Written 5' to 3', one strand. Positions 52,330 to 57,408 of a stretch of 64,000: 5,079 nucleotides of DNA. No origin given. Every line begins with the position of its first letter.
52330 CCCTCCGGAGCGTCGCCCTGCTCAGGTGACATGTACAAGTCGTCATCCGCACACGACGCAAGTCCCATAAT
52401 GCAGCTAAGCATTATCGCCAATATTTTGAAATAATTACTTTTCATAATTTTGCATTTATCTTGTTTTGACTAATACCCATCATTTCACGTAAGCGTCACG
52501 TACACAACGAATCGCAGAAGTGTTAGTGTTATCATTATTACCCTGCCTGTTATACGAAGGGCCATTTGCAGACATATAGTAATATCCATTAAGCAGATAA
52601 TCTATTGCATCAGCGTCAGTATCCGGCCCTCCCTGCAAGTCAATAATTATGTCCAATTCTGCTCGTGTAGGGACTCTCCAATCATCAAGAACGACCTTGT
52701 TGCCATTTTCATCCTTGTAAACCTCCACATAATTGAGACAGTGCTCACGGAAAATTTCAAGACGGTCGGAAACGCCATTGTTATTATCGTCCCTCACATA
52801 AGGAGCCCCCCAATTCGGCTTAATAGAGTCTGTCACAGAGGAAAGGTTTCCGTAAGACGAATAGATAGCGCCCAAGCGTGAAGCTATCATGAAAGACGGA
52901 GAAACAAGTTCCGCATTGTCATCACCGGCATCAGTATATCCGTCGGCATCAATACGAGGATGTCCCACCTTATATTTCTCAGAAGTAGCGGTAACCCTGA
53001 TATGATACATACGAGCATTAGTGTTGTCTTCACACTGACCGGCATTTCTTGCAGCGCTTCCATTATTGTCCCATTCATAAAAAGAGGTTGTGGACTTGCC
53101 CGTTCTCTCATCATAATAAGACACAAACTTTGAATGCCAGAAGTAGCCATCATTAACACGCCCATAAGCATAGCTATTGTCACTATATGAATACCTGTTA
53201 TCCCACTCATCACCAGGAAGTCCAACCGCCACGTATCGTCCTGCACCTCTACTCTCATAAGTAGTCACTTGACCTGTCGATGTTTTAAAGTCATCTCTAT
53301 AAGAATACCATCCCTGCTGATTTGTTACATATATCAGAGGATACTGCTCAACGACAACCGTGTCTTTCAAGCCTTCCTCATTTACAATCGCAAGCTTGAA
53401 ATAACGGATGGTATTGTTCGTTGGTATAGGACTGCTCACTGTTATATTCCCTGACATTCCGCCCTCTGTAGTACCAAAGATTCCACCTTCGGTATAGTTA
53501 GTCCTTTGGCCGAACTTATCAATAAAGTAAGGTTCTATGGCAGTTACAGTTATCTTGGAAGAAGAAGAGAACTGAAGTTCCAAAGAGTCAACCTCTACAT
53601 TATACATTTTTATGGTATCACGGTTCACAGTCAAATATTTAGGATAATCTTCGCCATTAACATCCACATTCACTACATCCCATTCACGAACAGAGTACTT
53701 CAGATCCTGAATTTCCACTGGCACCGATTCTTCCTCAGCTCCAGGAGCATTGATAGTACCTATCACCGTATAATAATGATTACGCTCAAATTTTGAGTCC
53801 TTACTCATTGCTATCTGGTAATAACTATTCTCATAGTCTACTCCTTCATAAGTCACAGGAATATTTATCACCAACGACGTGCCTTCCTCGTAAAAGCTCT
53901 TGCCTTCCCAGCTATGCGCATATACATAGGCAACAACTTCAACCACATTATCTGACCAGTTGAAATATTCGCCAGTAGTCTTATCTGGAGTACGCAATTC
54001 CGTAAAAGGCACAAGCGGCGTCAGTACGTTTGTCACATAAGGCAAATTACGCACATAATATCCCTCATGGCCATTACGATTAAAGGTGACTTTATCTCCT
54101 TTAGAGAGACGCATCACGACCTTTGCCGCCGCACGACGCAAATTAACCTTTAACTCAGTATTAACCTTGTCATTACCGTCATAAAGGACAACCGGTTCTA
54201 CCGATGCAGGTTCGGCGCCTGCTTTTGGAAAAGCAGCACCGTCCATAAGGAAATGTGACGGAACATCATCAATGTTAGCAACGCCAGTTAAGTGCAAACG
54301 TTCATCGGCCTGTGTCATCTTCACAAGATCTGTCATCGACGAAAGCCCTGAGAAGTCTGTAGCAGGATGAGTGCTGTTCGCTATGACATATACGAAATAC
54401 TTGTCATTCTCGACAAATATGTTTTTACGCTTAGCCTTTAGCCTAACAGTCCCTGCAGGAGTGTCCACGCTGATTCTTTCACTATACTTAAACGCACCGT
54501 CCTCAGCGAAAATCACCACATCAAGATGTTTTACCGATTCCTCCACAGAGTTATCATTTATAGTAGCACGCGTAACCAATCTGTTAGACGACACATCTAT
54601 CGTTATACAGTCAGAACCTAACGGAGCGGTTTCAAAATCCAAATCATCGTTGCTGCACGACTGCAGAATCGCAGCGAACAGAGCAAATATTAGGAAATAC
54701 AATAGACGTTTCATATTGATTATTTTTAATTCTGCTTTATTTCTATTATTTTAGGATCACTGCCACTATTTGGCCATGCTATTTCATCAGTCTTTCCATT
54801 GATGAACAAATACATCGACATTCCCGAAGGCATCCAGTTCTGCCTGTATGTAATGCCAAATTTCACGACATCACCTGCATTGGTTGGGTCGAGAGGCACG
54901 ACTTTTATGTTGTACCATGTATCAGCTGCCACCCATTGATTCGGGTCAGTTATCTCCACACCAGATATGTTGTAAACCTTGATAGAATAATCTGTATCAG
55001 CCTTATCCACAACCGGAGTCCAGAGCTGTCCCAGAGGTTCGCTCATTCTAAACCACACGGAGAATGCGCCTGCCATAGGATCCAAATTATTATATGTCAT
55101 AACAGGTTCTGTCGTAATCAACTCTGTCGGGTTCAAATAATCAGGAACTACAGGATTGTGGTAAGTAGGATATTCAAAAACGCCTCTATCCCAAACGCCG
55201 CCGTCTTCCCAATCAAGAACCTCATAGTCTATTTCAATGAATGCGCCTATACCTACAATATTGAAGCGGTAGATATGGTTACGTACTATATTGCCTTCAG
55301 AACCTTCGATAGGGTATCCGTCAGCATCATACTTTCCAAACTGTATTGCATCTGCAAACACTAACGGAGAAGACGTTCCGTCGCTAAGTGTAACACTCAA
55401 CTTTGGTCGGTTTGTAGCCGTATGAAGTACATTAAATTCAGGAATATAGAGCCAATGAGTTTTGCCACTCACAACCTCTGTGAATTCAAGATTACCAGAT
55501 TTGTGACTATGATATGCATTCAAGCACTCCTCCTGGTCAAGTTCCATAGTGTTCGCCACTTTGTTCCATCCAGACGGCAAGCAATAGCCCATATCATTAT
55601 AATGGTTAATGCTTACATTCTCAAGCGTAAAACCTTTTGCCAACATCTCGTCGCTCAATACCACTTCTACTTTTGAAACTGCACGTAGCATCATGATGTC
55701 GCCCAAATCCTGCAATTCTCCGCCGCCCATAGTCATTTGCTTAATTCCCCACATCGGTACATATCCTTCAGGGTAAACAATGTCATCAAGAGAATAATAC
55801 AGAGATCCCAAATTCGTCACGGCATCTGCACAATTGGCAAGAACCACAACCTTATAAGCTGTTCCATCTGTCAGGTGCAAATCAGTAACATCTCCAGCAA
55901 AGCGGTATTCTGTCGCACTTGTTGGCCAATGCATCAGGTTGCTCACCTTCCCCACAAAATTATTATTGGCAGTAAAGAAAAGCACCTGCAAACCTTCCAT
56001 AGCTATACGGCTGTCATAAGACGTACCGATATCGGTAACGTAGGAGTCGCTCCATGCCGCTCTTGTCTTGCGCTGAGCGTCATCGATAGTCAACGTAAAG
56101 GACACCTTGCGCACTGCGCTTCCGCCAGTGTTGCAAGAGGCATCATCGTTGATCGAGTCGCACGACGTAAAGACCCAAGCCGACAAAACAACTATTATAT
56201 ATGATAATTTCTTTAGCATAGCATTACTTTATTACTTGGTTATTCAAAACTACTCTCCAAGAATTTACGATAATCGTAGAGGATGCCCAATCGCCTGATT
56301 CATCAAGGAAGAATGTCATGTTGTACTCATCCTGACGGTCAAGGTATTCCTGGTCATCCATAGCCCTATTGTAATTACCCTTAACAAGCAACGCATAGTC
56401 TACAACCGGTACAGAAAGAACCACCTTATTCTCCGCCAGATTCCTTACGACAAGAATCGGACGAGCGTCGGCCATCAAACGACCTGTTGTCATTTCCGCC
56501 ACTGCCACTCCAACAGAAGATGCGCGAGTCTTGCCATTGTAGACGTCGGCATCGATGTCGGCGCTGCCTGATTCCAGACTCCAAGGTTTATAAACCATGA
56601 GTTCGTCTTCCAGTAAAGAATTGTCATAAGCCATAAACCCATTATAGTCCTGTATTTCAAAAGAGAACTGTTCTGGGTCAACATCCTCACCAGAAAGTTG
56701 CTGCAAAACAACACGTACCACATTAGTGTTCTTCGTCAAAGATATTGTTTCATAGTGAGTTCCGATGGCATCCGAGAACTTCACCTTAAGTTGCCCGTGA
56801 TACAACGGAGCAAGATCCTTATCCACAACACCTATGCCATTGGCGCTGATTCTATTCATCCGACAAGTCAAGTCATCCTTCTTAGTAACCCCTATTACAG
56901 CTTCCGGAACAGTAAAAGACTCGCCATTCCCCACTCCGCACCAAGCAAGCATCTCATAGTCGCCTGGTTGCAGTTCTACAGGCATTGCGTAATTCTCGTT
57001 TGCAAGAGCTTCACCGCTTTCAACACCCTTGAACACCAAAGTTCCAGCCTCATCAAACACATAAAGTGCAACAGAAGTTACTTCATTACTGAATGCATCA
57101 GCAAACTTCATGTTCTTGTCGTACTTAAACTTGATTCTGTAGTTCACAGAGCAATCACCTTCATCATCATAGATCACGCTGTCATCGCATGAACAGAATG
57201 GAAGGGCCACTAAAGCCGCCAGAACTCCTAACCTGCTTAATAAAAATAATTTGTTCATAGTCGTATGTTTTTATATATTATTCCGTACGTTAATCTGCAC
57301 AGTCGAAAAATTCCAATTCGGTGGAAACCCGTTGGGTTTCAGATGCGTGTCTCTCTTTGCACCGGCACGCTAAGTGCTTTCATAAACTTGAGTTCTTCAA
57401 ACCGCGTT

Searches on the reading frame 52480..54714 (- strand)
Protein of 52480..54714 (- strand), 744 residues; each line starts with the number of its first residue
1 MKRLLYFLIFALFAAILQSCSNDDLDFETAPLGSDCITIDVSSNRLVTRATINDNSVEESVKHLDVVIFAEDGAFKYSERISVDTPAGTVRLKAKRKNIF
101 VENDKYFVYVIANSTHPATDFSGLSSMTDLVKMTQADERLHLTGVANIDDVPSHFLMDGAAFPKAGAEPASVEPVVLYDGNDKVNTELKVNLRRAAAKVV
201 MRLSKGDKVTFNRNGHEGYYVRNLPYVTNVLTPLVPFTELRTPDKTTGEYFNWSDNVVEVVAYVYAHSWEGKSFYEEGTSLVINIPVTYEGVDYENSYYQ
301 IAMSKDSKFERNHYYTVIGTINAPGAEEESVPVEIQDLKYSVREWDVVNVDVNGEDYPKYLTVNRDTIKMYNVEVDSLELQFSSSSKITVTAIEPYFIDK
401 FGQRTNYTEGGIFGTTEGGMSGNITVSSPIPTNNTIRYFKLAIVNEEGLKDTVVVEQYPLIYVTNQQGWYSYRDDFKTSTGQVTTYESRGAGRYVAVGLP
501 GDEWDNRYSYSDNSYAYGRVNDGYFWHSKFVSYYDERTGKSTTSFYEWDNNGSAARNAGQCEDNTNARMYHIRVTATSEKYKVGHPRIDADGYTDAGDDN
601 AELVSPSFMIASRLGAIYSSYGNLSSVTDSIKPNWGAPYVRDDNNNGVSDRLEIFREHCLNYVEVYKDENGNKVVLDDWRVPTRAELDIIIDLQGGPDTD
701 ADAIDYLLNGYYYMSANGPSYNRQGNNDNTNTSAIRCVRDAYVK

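Call 5: search_protein_families(library=pfam, proteins=[window:52480-54714:-], max_evalue=0.01)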
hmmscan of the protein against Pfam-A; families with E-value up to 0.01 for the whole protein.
window:52480-54714:- (744 aa): 2 families
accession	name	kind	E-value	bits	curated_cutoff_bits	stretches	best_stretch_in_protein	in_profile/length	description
PF06321.17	P_gingi_FimA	-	0.0013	19.4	21.4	1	43-135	11-99/153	Major fimbrial subunit protein (FimA)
PF07603.17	Lcl_C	-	0.0035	18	34.9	0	677-717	43-84/117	Lcl C-terminal domain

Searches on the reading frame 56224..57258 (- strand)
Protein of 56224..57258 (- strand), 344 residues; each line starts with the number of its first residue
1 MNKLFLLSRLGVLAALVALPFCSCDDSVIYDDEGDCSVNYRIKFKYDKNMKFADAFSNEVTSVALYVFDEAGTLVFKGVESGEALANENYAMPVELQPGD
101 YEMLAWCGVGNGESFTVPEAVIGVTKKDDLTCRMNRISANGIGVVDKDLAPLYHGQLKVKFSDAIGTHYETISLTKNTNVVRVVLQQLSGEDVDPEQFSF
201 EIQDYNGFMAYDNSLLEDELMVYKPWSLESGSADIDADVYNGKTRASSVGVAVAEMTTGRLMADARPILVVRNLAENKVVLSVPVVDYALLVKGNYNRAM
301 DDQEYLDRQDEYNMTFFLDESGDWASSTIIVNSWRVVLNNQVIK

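Call 5: search_protein_families(library=pfam, proteins=[window:56224-57258:-], max_evalue=0.01)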
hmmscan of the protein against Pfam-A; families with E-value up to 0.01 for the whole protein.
window:56224-57258:- (344 aa): 1 family
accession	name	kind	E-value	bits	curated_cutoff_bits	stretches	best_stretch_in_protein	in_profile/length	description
PF08842.16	Mfa2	-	3.5e-66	224.1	21.2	1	33-340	2-277/277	Fimbrillin-A associated anchor proteins Mfa1 and Mfa2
